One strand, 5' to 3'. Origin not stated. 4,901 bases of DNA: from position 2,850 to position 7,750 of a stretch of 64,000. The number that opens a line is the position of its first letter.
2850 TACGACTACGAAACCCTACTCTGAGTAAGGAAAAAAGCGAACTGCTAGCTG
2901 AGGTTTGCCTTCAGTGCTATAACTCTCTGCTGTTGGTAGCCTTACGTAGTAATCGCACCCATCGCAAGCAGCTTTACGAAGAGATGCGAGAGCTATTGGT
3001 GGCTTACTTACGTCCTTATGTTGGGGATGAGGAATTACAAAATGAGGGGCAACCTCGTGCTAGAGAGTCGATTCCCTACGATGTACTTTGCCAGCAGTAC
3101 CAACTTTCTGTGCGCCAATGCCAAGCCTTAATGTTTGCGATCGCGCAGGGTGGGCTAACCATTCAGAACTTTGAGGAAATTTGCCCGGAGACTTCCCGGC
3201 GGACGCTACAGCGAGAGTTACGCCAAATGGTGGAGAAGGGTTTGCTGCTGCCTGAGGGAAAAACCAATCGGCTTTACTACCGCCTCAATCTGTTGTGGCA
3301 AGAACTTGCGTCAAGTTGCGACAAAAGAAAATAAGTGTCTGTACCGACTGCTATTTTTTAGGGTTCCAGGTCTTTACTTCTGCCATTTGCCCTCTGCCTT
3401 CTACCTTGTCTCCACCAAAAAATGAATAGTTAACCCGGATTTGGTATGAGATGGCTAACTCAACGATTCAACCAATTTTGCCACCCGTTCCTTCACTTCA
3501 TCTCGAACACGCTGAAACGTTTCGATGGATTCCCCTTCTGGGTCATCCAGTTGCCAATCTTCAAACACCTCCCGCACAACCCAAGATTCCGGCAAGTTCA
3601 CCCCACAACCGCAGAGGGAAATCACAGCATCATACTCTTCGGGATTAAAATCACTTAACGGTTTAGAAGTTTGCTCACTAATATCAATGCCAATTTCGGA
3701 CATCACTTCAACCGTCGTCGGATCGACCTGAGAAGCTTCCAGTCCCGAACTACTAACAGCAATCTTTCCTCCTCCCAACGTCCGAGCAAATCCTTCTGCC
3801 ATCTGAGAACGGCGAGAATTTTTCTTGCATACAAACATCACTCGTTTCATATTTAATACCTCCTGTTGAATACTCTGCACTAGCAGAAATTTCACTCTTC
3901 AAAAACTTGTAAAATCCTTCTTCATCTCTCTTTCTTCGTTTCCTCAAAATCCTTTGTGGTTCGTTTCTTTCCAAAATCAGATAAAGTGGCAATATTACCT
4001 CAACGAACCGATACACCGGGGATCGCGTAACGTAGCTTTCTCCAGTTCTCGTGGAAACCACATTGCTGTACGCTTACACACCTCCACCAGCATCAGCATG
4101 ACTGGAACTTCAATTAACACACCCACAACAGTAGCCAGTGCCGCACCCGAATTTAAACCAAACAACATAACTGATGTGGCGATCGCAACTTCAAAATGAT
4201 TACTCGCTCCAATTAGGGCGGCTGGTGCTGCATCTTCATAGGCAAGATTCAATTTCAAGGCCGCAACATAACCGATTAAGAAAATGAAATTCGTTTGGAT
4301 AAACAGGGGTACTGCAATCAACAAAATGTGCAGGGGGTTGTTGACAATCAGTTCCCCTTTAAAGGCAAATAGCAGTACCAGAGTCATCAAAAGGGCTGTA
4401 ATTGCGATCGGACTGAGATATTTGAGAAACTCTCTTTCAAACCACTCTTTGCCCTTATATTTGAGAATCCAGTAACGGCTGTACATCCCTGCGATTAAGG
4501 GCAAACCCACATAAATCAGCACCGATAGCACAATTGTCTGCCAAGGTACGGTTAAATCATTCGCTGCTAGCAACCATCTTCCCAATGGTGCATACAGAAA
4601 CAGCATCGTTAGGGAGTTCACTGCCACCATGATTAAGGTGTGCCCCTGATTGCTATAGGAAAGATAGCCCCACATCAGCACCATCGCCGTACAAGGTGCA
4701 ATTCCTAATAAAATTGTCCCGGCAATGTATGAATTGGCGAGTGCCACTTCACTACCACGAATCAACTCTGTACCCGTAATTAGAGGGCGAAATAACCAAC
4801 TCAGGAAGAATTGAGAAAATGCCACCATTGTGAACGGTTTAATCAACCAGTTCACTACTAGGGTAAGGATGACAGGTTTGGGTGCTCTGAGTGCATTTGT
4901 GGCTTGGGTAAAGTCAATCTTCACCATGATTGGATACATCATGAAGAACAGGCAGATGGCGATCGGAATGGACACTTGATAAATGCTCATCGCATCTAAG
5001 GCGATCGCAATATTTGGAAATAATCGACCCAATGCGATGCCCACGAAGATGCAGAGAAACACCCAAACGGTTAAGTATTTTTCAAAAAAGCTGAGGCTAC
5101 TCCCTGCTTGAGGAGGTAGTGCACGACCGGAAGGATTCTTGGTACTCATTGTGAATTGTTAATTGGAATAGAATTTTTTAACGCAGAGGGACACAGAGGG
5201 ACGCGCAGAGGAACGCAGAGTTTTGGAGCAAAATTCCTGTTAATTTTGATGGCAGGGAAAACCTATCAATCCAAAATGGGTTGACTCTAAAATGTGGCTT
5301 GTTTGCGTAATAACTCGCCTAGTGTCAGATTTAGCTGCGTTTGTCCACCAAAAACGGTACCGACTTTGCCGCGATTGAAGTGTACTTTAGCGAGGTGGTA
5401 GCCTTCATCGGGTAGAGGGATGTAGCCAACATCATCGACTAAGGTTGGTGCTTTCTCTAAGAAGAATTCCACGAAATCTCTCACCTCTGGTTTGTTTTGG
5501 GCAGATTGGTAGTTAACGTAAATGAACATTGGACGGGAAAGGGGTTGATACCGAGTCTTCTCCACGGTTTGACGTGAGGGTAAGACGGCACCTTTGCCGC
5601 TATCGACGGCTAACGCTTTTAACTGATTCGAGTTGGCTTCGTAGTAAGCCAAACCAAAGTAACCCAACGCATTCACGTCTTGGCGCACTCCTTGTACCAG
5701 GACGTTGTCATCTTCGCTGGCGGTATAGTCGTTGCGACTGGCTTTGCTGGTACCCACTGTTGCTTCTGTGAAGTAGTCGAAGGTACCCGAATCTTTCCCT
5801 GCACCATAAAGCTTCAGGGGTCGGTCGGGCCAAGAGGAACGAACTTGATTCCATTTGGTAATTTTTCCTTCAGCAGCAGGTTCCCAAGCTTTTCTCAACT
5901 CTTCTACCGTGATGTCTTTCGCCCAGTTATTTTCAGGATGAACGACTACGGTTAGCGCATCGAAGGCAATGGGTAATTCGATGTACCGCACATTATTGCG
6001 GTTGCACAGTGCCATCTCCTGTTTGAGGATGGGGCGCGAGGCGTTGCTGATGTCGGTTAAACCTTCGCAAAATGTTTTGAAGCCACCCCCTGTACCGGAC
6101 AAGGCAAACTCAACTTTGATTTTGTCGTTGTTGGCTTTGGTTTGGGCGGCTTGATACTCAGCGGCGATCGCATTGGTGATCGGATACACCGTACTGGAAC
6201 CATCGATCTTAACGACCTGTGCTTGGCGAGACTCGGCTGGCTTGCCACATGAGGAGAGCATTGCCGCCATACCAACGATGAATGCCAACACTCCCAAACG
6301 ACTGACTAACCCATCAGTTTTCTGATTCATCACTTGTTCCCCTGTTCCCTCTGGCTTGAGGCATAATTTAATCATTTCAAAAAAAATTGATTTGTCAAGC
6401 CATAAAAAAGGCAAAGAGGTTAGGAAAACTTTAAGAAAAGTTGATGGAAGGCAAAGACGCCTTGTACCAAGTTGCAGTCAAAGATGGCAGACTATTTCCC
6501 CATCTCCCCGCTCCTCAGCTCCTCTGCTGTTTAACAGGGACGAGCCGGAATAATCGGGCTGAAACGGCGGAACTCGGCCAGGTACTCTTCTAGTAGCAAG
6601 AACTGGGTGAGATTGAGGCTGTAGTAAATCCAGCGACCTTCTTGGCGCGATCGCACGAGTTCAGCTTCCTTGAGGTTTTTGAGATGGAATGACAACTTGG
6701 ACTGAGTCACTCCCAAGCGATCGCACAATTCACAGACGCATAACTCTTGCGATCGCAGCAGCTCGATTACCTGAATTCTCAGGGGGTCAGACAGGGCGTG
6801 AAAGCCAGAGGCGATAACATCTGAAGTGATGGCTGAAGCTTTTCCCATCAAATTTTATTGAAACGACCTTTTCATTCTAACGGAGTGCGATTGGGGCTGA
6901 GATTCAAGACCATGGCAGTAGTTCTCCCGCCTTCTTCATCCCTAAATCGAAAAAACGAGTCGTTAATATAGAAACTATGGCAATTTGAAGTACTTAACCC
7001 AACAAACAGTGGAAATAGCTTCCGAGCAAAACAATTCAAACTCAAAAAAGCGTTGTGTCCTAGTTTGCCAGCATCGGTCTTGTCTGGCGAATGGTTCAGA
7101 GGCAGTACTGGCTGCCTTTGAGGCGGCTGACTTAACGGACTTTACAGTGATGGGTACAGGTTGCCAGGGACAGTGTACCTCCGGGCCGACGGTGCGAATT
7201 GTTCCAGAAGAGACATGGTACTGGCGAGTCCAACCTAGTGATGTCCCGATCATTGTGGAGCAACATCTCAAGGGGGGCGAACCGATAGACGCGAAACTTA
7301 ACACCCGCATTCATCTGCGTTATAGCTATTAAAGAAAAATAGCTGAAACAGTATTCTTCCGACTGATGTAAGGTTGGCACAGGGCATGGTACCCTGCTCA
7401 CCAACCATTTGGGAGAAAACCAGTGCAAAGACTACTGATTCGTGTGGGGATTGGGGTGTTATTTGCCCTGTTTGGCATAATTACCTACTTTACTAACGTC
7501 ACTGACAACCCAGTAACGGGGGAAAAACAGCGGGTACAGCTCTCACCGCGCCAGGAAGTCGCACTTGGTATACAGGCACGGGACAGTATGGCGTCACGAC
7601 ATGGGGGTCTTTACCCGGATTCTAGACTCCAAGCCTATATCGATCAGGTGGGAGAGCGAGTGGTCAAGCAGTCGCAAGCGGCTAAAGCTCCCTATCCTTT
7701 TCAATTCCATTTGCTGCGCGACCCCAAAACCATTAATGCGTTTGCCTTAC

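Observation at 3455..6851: ars operon carrying a PstS-like periplasmic binding lipoprotein between arsR and acr3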

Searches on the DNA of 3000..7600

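Call 41: search_rna_families(source=window, start=3000, end=7600, threshold=evalue, max_evalue=1)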
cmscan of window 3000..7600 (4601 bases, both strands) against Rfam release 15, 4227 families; matches with E-value up to 1: 0.
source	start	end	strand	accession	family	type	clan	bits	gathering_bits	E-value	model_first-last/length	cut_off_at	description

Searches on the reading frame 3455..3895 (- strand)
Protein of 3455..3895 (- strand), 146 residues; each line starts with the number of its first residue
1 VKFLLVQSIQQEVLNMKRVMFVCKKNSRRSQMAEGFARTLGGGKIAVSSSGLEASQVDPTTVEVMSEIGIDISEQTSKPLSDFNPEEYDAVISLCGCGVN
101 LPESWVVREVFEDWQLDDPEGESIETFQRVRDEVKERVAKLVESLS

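Call 3: search_protein_families(library=pfam, proteins=[window:3455-3895:-], max_evalue=0.01)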
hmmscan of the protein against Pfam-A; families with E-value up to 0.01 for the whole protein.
window:3455-3895:- (146 aa): 1 family
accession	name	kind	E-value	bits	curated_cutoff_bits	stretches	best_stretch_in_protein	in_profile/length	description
PF01451.26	LMWPc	-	1.3e-22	81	23.2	1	19-141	1-143/144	Low molecular weight phosphotyrosine protein phosphatase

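Call 4: search_protein_families(library=ncbifam, proteins=[window:3455-3895:-], max_evalue=0.01)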
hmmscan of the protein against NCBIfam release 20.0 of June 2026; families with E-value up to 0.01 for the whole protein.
window:3455-3895:- (146 aa): 3 families
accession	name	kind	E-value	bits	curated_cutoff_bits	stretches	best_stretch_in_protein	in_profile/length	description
TIGR02689.1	ars_reduc_gluta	equivalog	5.3e-71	236.7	157.6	1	17-142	1-126/126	arsenate reductase, glutathione/glutaredoxin type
NF010053.0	PRK13530.1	subfamily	4.9e-28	98.1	215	1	16-143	3-130/133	arsenate reductase (thioredoxin)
TIGR02691.1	arsC_pI258_fam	equivalog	4.9e-27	94.7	174.3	1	19-141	1-129/129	arsenate reductase (thioredoxin)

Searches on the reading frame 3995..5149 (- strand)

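Call 3: search_protein_families(library=pfam, proteins=[window:3995-5149:-], max_evalue=0.01)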
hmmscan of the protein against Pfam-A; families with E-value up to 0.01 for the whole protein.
window:3995-5149:- (384 aa): 2 families
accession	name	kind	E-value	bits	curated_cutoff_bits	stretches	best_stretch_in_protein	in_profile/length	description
PF01758.21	SBF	-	5.8e-50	170.1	24.3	1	64-270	1-190/191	Sodium Bile acid symporter family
PF13593.11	SBF_like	-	9.3e-08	32.2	25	1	29-347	2-297/313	SBF-like CPA transporter family (DUF4137)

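Call 4: search_protein_families(library=ncbifam, proteins=[window:3995-5149:-], max_evalue=0.01)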
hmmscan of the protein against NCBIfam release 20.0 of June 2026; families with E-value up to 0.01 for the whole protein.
window:3995-5149:- (384 aa): 1 family
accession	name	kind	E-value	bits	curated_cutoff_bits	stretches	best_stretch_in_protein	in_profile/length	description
TIGR00832.1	acr3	equivalog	3.3e-125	417.8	282.8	1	19-358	1-327/327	ACR3 family arsenite efflux transporter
